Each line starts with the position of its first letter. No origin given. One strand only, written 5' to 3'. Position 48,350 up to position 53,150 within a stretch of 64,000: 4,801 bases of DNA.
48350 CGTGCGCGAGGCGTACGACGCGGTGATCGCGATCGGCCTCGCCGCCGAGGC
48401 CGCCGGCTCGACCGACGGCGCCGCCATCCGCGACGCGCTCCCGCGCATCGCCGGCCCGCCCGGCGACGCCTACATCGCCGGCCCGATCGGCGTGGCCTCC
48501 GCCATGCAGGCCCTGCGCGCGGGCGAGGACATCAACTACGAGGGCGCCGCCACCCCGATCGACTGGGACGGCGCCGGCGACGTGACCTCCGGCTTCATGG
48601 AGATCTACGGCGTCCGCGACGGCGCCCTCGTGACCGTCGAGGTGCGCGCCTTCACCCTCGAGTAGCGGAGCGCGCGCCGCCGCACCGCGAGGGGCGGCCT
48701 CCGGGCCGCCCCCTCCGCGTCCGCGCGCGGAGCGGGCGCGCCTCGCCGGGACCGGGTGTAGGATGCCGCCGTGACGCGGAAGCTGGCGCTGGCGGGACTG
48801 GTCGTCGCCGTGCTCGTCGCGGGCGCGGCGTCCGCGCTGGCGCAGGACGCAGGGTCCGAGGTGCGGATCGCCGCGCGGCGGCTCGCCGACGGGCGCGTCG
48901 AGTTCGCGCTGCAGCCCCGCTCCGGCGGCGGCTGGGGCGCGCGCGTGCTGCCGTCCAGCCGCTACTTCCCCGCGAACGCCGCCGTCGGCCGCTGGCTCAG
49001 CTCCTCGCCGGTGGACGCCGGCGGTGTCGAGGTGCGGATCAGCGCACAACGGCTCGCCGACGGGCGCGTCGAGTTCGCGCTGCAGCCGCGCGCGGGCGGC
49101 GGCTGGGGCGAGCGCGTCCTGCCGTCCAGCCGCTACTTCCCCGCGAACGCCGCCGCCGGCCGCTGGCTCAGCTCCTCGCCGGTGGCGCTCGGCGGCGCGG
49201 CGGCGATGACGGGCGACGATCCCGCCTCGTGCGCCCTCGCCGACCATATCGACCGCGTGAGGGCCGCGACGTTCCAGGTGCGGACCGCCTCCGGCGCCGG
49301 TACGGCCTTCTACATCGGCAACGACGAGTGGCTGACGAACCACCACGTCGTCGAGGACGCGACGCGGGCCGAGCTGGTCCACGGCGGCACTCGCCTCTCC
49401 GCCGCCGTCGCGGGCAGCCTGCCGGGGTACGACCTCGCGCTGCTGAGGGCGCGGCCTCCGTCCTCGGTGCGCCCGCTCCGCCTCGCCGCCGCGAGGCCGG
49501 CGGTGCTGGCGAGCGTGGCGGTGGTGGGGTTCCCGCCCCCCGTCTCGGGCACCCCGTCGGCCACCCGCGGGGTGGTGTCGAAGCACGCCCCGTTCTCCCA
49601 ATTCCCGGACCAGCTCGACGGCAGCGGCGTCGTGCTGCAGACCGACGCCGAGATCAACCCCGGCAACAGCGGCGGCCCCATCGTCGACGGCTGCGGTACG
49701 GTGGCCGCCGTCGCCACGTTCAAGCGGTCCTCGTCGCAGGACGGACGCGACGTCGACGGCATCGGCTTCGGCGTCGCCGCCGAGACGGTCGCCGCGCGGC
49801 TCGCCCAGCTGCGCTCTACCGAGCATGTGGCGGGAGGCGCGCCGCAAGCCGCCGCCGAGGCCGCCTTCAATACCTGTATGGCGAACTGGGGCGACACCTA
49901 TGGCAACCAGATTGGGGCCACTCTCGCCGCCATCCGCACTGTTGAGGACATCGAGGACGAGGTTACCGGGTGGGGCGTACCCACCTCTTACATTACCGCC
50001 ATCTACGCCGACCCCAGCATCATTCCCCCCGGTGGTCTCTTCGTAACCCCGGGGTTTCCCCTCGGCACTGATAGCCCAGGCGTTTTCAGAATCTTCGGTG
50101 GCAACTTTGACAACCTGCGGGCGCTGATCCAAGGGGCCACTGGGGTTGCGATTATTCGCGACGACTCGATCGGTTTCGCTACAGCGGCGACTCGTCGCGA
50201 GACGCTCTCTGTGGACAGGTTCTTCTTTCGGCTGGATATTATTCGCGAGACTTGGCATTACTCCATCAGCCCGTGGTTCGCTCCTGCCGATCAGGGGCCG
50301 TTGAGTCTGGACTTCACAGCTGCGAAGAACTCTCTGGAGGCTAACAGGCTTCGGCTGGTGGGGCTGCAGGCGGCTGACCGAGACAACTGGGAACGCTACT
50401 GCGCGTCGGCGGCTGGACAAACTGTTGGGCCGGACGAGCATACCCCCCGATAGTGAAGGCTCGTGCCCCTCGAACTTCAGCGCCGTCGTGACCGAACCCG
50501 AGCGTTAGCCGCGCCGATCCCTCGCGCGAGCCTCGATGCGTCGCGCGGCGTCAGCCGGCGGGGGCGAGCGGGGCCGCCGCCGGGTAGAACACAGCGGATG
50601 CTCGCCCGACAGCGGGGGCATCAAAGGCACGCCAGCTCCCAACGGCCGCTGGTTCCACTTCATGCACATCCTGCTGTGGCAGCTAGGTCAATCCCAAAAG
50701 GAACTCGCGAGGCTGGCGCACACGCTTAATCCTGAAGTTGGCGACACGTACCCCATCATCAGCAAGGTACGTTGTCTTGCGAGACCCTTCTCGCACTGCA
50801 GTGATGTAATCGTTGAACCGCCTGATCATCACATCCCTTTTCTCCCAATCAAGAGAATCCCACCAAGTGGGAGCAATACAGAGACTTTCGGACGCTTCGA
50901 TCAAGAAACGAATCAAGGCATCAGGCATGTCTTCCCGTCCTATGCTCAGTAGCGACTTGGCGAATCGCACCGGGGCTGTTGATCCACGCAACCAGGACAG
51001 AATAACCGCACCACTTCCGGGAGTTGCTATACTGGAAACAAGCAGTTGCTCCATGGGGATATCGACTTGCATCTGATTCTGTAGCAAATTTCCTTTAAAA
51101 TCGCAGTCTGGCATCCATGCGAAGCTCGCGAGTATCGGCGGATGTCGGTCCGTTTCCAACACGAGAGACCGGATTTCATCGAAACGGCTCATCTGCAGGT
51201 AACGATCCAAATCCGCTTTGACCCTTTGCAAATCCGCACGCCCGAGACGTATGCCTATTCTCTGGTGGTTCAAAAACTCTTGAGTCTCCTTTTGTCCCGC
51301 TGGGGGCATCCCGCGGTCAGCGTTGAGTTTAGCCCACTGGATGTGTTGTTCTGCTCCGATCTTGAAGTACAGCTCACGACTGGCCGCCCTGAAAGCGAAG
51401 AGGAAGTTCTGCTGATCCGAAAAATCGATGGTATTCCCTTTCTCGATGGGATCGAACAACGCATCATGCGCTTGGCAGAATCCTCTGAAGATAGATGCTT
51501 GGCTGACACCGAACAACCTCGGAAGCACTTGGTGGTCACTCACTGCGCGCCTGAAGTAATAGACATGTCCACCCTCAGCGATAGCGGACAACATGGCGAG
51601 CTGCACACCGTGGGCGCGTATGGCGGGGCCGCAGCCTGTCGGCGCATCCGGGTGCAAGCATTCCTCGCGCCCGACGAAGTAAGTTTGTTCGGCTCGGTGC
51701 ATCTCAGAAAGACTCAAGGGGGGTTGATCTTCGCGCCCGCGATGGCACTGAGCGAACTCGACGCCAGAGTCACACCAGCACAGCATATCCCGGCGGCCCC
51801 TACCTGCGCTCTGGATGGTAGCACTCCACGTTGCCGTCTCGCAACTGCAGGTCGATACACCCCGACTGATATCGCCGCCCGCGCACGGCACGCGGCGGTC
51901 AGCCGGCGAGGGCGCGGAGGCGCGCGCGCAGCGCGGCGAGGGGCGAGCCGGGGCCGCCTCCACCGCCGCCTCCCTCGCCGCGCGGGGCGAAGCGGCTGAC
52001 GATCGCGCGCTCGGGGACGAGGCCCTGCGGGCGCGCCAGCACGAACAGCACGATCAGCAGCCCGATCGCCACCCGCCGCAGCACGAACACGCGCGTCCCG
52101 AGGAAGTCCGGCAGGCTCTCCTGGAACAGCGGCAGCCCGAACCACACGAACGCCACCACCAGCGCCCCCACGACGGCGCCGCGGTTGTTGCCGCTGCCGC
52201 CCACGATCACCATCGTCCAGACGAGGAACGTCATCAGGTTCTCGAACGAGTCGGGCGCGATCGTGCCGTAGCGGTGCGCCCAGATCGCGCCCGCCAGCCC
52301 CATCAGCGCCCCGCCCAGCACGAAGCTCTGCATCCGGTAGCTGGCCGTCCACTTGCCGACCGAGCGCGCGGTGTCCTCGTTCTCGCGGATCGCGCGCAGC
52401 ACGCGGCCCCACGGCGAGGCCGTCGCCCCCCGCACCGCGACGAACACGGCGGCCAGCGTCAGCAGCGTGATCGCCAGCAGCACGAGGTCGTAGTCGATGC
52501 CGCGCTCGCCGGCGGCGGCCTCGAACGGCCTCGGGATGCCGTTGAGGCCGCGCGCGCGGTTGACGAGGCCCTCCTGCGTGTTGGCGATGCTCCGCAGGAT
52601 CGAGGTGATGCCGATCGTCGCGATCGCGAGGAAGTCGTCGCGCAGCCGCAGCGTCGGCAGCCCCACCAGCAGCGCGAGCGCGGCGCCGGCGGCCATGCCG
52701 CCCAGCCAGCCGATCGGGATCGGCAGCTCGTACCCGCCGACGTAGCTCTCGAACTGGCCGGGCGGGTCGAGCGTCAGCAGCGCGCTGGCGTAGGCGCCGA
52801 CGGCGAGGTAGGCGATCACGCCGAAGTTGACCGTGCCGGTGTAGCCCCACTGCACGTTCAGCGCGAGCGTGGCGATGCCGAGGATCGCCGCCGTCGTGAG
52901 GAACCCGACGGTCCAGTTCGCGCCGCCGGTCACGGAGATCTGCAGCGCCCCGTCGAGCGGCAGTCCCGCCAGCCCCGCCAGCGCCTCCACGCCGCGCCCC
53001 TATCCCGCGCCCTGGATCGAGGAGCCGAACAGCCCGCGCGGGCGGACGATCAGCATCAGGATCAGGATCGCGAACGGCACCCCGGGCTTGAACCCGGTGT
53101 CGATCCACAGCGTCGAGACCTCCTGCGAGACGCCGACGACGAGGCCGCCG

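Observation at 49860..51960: Second low-GC island (~50% GC) with a SEC-C-motif protein, bounded by a duplicated livM 3' end; the upstream serine protease has acquired a low-GC C-terminal domain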

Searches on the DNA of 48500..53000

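Call 106: search_rna_families(source=window, start=48500, end=53000, threshold=evalue, max_evalue=0.1)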
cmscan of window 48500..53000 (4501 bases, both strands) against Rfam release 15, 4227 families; matches with E-value up to 0.1: 0.
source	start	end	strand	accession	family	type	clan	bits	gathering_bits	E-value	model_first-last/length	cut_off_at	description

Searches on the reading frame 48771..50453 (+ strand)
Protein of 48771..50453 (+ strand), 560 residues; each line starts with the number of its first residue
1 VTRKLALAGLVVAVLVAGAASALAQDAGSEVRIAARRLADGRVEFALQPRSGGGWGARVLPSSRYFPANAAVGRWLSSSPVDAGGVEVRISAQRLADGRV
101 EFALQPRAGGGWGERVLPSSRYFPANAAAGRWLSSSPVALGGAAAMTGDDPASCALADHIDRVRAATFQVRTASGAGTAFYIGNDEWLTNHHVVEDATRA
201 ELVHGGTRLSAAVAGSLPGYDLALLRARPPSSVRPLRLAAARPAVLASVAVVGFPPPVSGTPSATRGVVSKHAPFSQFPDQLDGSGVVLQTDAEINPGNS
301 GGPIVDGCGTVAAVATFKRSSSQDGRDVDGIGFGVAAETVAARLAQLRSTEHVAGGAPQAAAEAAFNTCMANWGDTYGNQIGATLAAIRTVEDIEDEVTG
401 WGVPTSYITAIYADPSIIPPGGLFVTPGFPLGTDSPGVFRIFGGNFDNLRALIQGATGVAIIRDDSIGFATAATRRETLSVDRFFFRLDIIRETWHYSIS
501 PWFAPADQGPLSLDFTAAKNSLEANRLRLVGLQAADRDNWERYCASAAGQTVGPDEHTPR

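Call 5: search_protein_families(library=pfam, proteins=[window:48771-50453:+], max_evalue=0.1)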
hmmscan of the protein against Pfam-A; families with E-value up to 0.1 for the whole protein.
window:48771-50453:+ (560 aa): 2 families
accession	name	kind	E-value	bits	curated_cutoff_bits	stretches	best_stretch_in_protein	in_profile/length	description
PF13365.12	Trypsin_2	-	4e-25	89.7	27.6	1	177-314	1-144/144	Trypsin-like peptidase domain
PF00089.32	Trypsin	-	1.2e-10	42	20.6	1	168-325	18-205/220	Trypsin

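Call 6: search_protein_families(library=ncbifam, proteins=[window:48771-50453:+], max_evalue=0.1)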
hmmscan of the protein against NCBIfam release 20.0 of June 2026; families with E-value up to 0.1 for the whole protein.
window:48771-50453:+ (560 aa): 12 families
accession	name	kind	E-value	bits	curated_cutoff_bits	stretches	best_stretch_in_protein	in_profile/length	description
TIGR02037.1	degP_htrA_DO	subfamily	3e-19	69.3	416.2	1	170-355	55-235/434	Do family serine endopeptidase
NF041521.1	HhoA_HhoB_HtrA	equivalog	2.4e-15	56.7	450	1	168-353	50-229/335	HhoA/HhoB/HtrA family serine endopeptidase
NF033740.0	MarP_fam_protase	equivalog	4e-14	52.5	250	1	154-354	191-385/390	MarP family serine protease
NF008147.1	PRK10898.1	equivalog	6.2e-13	48.6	408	1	188-339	92-239/352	outer membrane-stress sensor serine endopeptidase DegS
NF047968.1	SerProtHtrA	equivalog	2.3e-12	46.9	470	1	165-341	77-250/357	serine protease HtrA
NF053637.1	SerProtHtrAspr2045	equivalog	1.5e-11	43.9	650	1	188-353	120-288/394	serine protease HtrA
TIGR02038.1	protease_degS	equivalog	3.9e-11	42.7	422.95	1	188-338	92-237/351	outer membrane-stress sensor serine endopeptidase DegS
NF040960.1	MamE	equivalog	3.3e-10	39.2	800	1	162-371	109-311/659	magnetosome formation protease MamE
NF007526.1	PRK10139.1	equivalog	1.1e-09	37.5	756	1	185-346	103-258/456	serine endoprotease DegQ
NF008189.1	PRK10942.1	equivalog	1.8e-09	36.6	720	1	172-348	112-282/477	serine endoprotease DegP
NF050055.1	SerProtHtrAMycob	equivalog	7.9e-08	31.6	800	1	180-341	232-400/502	serine protease HtrA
NF041810.1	Avs1b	equivalog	0.00076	16.7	1500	1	161-255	4-106/1931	AVAST type 1 anti-phage system protease Avs1b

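Call 7: search_protein_families(library=padloc, proteins=[window:48771-50453:+], max_evalue=0.1)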
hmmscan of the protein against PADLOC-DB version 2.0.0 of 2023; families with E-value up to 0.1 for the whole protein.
window:48771-50453:+ (560 aa): 3 families
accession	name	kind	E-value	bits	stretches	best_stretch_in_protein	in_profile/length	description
PDLC02960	RT-Protease_XI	-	6.8e-12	43.1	1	163-317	334-485/506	single gene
PDLC02959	RT-Protease_XI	-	8.7e-11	39.4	1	163-318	336-489/510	single gene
PDLC02159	Avs1b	-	0.0007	15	1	162-257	5-108/1924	-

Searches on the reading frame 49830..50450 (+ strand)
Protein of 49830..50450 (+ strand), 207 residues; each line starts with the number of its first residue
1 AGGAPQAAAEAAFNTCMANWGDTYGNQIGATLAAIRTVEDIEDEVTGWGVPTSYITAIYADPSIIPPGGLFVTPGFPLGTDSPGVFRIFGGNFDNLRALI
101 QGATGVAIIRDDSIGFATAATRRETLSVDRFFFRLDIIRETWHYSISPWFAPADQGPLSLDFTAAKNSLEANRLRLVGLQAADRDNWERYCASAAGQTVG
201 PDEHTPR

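Call 43: find_homologous_proteins(query=window:49830-50450:+)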
Query window:49830-50450:+: 448 candidates shared short words with the query, none scored E <= 0.001.

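Call 79: predict_structure(protein=window:49830-50450:+)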
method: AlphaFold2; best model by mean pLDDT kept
length: 207 residues; sequences in the alignment: 1
mean_pLDDT: 33.6   pTM: 0.22
mean pLDDT of the five models: 33.6, 33.1, 32.3, 32.1, 30.9
residues with pLDDT >= 90: 0; 70-90: 0; 50-70: 0; < 50: 207
segments of 3 or more residues with pLDDT < 50: 1-207
pLDDT, mean of each block of 10 residues (from residue 1): 39 41 36 36 40 30 31 32 33 38 33 29 24 28 30 30 28 28 40 41 37
secondary structure, 60 per line:
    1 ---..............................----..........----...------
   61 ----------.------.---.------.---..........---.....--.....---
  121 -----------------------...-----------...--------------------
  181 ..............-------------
elements in order: H4-33 H38-47 H93-102 E106-110 E113-117 E144-146 E158-160 H181-194

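Call 93: find_related_loci(query=window:49830-50450:+, collection=viral_contigs, flank=5000)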
Query window:49830-50450:+ (207 aa) in viral_contigs; peptide patterns used: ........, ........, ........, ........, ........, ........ (x = any residue, [..] = any of these).
19 stretches matched a pattern, but none encodes a relative of the query by tblastn (E <= 1e-3).

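Call 95: search_protein_families(library=pfam, proteins=[window:49830-50450:+], max_evalue=0.1)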
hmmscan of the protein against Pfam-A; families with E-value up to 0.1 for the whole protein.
window:49830-50450:+ (207 aa): 0 families

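Call 96: search_protein_families(library=phrogs, proteins=[window:49830-50450:+], max_evalue=0.01)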
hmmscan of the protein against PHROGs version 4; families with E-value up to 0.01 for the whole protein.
window:49830-50450:+ (207 aa): 0 families
